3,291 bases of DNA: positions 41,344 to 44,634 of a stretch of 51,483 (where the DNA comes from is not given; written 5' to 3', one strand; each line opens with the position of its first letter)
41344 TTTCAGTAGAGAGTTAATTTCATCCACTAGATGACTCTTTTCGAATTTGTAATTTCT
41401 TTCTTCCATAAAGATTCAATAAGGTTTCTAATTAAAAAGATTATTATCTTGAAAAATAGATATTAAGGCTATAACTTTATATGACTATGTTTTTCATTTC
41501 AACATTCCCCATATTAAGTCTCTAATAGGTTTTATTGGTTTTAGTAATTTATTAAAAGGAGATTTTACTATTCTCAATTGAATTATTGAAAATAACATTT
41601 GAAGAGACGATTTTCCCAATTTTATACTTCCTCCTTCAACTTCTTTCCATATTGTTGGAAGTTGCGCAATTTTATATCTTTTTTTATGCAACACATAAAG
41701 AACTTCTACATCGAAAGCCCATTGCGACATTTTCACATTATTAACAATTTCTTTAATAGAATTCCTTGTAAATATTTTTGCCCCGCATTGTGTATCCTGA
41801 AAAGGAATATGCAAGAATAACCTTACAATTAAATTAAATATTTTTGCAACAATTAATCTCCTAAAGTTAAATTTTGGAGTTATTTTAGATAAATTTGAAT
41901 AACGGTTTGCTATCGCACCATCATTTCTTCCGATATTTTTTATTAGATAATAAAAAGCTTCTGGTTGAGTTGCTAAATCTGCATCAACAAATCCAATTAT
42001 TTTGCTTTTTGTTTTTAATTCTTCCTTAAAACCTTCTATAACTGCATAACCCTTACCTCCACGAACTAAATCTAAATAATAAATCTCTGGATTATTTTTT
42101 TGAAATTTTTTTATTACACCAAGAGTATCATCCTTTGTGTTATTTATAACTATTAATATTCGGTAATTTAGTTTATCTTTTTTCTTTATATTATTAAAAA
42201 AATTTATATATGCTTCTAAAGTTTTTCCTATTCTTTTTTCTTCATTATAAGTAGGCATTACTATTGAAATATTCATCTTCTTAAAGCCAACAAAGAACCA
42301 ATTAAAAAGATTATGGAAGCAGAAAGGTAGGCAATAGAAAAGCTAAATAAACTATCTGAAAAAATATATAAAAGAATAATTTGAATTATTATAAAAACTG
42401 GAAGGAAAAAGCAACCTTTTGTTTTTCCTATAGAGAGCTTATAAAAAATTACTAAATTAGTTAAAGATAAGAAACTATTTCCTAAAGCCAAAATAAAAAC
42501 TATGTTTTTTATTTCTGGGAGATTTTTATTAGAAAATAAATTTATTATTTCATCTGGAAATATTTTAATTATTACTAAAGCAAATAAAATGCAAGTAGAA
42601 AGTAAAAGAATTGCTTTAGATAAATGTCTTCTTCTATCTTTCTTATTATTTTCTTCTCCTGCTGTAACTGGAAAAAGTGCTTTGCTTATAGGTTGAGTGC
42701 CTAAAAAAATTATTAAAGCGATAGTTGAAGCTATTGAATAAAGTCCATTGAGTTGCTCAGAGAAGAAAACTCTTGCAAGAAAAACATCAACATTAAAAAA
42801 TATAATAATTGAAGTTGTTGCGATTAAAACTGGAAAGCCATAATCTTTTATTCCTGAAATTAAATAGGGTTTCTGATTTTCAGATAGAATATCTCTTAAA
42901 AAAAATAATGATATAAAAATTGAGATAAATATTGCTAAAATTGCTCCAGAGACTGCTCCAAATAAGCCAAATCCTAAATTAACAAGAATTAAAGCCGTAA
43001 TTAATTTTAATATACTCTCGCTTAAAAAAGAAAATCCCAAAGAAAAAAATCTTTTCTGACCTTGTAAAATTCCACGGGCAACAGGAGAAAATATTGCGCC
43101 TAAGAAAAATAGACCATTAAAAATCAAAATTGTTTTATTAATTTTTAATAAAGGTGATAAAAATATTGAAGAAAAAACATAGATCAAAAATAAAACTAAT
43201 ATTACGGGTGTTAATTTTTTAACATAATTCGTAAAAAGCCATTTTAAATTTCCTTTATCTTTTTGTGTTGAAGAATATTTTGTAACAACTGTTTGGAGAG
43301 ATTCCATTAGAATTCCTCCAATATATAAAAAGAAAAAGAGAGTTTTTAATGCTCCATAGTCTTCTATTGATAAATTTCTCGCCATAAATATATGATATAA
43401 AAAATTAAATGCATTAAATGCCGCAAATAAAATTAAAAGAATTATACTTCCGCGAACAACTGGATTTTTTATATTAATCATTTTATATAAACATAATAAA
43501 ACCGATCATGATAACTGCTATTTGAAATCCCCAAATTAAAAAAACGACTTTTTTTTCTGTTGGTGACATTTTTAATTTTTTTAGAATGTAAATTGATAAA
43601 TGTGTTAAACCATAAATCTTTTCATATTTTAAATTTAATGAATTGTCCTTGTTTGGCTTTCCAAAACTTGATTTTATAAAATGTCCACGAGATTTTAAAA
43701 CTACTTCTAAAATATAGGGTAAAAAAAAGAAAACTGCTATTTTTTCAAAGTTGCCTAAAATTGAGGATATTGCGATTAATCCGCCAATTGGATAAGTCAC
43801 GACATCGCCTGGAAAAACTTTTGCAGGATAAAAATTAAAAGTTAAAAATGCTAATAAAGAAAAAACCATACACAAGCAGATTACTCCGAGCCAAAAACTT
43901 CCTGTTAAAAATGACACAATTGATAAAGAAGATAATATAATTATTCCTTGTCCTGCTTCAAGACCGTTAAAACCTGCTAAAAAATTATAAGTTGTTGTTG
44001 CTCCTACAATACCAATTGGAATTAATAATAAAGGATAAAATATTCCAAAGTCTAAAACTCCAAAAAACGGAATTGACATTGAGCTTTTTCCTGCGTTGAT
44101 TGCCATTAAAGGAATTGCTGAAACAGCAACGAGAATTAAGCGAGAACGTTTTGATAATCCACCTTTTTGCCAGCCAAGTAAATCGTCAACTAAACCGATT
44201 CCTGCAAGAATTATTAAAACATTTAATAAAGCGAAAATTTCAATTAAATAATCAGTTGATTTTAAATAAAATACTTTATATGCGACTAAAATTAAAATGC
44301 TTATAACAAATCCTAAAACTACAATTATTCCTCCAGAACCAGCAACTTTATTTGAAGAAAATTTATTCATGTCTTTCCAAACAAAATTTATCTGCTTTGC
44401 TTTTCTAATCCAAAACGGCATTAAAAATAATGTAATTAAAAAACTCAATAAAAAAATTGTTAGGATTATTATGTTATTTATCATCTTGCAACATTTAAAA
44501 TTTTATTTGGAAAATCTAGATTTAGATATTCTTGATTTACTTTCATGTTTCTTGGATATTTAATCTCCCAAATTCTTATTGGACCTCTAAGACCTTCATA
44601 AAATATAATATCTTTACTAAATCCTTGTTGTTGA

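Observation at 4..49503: Nine copies of a modular GC-rich nested-hairpin repeat superfamily with shared termini, a shared linker and covarying stems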

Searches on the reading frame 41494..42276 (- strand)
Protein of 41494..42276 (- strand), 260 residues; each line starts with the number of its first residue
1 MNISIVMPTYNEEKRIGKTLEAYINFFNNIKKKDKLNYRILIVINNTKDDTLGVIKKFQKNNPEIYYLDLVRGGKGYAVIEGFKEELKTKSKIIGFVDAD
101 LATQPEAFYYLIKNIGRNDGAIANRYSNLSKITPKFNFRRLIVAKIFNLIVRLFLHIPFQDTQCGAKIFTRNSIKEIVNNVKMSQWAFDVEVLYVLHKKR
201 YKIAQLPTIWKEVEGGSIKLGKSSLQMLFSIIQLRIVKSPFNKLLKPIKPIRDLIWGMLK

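Call 47: search_protein_families(library=pfam, proteins=[window:41494-42276:-], max_evalue=0.00001)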
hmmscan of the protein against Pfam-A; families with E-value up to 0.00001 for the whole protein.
window:41494-42276:- (260 aa): 2 families
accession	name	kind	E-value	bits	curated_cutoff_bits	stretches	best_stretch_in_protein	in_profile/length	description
PF00535.33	Glycos_transf_2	-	1.8e-22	80.5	23.3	1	4-177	1-167/168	Glycosyl transferase family 2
PF13641.12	Glyco_tranf_2_3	-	2.3e-06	28.2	27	1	3-111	3-107/230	Glycosyltransferase like family 2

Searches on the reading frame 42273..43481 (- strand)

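Call 47: search_protein_families(library=pfam, proteins=[window:42273-43481:-], max_evalue=0.00001)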
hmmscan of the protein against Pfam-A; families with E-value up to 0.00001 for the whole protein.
window:42273-43481:- (402 aa): 2 families
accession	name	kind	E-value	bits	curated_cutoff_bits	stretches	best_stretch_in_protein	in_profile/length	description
PF13440.11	Polysacc_synt_3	-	1.3e-12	48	23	1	33-316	2-283/293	Polysaccharide biosynthesis protein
PF01943.22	Polysacc_synt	-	3.6e-12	46.7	28.2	1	9-273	2-270/274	Polysaccharide biosynthesis protein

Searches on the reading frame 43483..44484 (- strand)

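Call 47: search_protein_families(library=pfam, proteins=[window:43483-44484:-], max_evalue=0.00001)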
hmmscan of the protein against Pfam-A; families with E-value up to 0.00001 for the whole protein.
window:43483-44484:- (333 aa): 1 family
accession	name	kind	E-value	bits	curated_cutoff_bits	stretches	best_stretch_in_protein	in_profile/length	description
PF00953.26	Glycos_transf_4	-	3.5e-32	112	27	1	84-244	2-159/160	Glycosyl transferase family 4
